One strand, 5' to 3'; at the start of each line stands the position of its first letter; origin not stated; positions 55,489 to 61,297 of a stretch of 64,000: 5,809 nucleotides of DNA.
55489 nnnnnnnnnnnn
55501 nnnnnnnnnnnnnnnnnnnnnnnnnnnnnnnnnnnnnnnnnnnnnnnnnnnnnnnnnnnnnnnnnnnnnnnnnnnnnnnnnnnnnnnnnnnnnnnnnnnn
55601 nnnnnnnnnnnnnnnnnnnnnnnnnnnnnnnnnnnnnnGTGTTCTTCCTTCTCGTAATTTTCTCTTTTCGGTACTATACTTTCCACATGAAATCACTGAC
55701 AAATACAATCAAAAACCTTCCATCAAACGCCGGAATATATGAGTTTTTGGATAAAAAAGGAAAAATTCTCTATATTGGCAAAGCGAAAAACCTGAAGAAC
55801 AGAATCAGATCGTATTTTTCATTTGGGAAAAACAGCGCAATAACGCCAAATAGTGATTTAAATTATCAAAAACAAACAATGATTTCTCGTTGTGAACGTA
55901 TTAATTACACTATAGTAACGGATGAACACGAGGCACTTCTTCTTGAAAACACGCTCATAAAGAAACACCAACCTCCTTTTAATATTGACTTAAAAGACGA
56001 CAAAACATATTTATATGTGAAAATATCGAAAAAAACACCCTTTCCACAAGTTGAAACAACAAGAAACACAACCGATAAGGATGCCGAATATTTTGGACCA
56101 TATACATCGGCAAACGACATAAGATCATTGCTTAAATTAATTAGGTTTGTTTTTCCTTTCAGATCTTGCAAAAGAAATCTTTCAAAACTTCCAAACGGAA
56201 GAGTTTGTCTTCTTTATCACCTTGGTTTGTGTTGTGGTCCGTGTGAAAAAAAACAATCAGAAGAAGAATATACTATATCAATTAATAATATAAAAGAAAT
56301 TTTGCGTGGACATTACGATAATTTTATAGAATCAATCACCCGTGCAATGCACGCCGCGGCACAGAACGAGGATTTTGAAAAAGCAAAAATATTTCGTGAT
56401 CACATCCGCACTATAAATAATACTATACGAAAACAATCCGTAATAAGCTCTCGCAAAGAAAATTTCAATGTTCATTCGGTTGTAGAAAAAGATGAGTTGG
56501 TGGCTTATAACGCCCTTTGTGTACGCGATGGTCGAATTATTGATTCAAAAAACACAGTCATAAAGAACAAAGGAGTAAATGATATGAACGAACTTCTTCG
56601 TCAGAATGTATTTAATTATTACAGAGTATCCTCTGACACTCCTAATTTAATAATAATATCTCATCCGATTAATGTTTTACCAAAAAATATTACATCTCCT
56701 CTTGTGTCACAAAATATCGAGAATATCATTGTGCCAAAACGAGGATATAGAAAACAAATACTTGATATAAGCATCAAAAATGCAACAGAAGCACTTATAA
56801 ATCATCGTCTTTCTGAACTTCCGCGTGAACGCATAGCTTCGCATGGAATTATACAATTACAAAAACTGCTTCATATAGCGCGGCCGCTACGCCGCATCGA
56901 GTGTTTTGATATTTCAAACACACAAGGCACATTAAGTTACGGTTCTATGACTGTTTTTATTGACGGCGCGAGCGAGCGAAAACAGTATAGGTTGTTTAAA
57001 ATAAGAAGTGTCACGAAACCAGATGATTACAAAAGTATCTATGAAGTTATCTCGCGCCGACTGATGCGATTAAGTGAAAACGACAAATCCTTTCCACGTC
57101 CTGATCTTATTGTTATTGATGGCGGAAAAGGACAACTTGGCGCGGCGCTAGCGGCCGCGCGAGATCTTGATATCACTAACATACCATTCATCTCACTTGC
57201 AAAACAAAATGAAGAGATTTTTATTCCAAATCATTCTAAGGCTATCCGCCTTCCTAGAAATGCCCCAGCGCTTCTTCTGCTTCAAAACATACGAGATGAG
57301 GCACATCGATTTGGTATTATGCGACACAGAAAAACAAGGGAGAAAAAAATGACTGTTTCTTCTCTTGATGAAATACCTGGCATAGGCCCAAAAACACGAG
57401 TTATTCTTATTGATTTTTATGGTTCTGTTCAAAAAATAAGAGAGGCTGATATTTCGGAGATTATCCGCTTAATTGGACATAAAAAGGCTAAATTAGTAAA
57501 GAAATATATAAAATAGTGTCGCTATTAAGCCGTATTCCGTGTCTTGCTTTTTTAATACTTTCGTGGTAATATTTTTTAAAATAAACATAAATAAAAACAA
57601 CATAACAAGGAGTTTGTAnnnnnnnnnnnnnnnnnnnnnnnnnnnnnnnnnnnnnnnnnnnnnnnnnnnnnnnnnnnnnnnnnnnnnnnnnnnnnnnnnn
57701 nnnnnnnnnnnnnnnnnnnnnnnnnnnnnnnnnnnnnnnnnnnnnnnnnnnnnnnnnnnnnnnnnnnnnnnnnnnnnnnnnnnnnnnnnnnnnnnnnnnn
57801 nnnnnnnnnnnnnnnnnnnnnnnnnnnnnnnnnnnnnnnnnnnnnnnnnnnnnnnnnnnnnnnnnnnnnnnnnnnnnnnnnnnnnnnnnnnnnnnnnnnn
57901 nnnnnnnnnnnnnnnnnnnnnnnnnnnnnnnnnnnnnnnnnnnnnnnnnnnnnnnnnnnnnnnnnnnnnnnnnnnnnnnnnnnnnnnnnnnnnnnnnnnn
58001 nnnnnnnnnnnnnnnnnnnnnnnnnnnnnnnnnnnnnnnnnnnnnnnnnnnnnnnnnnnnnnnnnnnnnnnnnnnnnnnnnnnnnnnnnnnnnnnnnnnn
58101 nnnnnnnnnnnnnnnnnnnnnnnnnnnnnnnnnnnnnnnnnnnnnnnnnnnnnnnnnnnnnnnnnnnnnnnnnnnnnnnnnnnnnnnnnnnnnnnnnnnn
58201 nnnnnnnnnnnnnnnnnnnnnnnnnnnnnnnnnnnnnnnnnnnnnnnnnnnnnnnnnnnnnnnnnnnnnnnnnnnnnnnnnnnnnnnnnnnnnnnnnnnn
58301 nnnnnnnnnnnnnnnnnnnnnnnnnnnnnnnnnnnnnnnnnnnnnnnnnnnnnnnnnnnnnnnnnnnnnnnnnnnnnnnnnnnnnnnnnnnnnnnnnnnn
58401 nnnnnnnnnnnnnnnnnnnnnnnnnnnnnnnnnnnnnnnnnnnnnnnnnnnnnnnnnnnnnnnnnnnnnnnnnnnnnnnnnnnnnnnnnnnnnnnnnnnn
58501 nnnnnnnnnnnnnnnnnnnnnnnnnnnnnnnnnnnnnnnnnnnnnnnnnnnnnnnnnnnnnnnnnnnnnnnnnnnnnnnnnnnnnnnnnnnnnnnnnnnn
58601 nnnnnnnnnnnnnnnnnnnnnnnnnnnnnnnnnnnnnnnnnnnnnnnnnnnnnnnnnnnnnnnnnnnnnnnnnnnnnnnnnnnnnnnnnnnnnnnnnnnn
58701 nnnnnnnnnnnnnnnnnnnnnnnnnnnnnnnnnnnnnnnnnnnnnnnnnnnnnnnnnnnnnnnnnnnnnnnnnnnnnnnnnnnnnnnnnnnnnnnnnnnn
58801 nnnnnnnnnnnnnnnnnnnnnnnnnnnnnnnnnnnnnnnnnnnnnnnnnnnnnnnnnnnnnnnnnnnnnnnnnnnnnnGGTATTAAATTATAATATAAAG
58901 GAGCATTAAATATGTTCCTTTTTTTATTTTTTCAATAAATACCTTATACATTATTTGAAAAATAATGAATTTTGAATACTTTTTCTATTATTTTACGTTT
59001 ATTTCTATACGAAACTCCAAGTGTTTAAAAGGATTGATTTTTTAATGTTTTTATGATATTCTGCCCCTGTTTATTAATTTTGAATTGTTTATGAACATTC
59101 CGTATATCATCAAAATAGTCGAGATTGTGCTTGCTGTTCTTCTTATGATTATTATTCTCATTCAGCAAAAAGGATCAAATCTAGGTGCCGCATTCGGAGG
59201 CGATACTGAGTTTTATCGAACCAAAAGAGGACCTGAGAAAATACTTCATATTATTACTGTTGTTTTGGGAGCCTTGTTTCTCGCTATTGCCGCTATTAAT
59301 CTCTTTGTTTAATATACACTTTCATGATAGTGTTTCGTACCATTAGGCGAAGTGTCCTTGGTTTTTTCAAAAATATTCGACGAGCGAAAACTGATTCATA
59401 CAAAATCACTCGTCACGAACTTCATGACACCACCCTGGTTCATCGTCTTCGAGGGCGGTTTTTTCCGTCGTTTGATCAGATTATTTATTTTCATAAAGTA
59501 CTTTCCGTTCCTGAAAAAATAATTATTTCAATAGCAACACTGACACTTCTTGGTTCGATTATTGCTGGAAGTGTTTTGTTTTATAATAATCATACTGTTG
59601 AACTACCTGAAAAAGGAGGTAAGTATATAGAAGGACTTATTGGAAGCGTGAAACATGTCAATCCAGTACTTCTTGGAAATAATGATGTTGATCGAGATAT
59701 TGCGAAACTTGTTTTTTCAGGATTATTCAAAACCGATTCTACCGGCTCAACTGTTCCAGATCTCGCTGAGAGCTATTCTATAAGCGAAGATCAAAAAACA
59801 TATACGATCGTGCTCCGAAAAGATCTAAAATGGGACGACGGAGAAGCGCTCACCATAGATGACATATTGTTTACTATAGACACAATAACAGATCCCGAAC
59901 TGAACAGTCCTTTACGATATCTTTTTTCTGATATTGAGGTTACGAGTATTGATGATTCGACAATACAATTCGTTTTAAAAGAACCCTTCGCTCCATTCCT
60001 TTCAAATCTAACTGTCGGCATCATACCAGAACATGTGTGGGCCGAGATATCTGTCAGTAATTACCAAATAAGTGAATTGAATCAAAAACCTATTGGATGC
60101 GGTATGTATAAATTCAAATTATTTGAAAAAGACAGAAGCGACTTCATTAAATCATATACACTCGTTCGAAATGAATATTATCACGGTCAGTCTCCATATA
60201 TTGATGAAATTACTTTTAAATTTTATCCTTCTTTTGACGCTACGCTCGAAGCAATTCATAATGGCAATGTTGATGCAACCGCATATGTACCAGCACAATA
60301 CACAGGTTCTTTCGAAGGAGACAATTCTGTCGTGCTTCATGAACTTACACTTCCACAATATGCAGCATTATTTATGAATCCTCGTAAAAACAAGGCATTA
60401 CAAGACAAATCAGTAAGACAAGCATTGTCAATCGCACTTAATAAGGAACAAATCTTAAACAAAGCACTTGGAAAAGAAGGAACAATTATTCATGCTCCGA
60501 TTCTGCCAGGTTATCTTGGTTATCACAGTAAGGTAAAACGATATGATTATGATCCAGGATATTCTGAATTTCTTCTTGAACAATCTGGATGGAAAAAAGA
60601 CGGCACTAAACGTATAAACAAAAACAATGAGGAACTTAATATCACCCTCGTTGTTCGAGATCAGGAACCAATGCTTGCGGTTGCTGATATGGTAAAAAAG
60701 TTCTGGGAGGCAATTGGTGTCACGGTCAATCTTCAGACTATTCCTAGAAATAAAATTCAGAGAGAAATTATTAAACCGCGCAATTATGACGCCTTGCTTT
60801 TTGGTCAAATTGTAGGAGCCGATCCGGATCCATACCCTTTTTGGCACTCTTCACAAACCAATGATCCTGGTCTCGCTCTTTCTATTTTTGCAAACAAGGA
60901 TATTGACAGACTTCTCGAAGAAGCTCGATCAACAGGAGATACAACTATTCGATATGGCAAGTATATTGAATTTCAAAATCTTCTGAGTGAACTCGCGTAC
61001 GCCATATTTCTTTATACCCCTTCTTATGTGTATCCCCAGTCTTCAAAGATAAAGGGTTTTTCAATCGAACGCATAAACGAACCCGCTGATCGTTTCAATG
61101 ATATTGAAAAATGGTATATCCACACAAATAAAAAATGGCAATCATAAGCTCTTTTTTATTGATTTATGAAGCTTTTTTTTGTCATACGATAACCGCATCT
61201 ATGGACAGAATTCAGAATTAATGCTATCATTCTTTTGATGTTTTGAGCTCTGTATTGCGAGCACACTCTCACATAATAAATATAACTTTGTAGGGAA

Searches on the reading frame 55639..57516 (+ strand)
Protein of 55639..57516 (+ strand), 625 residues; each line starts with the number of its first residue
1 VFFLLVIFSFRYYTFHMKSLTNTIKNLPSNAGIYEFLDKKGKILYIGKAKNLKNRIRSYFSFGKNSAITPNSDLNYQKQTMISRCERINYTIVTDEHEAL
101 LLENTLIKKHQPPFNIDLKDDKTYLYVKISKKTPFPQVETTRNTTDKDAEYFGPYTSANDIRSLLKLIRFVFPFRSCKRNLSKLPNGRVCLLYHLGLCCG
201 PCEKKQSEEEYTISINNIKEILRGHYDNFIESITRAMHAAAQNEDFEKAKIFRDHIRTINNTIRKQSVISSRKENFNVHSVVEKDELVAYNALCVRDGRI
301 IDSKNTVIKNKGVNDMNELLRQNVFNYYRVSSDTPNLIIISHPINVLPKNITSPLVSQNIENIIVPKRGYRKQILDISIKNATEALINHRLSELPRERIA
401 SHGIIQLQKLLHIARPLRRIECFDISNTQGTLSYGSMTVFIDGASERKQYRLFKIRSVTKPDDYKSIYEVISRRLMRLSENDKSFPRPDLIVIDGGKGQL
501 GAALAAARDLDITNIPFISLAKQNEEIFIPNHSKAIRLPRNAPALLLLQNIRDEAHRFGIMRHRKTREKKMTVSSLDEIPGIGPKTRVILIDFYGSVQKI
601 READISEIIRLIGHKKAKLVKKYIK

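Call 36: search_protein_families(library=pfam, proteins=[window:55639-57516:+], max_evalue=0.001)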
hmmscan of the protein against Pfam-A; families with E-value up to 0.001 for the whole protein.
window:55639-57516:+ (625 aa): 6 families
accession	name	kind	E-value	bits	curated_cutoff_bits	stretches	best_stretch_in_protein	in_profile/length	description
PF08459.17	UvrC_RNaseH_dom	-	9e-51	172.3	22.3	1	408-560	1-159/159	UvrC RNAse H endonuclease domain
PF22920.2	UvrC_RNaseH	-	2.1e-13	50.7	24.3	1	278-388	4-115/116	UvrC Ribonuclease H-like domain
PF01541.30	GIY-YIG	-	3.4e-11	43.7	22.6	1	31-112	2-74/78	GIY-YIG catalytic domain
PF14520.12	HHH_5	-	1.3e-07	32.4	27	1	575-622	3-53/57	Helix-hairpin-helix domain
PF02151.25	UVR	-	2.9e-07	30.5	21.5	1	227-259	1-33/36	UvrB/uvrC motif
PF24348.1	DUF7508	-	0.00014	22.4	26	1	22-66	13-56/79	Domain of unknown function (DUF7508)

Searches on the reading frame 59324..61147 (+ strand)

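Call 48: search_protein_families(library=pfam, proteins=[window:59324-61147:+], max_evalue=0.001)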
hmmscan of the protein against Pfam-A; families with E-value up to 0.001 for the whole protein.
window:59324-61147:+ (607 aa): 1 family
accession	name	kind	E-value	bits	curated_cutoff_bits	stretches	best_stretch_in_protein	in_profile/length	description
PF00496.27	SBP_bac_5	-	2.2e-78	264.4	32.4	1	144-511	3-361/368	Bacterial extracellular solute-binding proteins, family 5 Middle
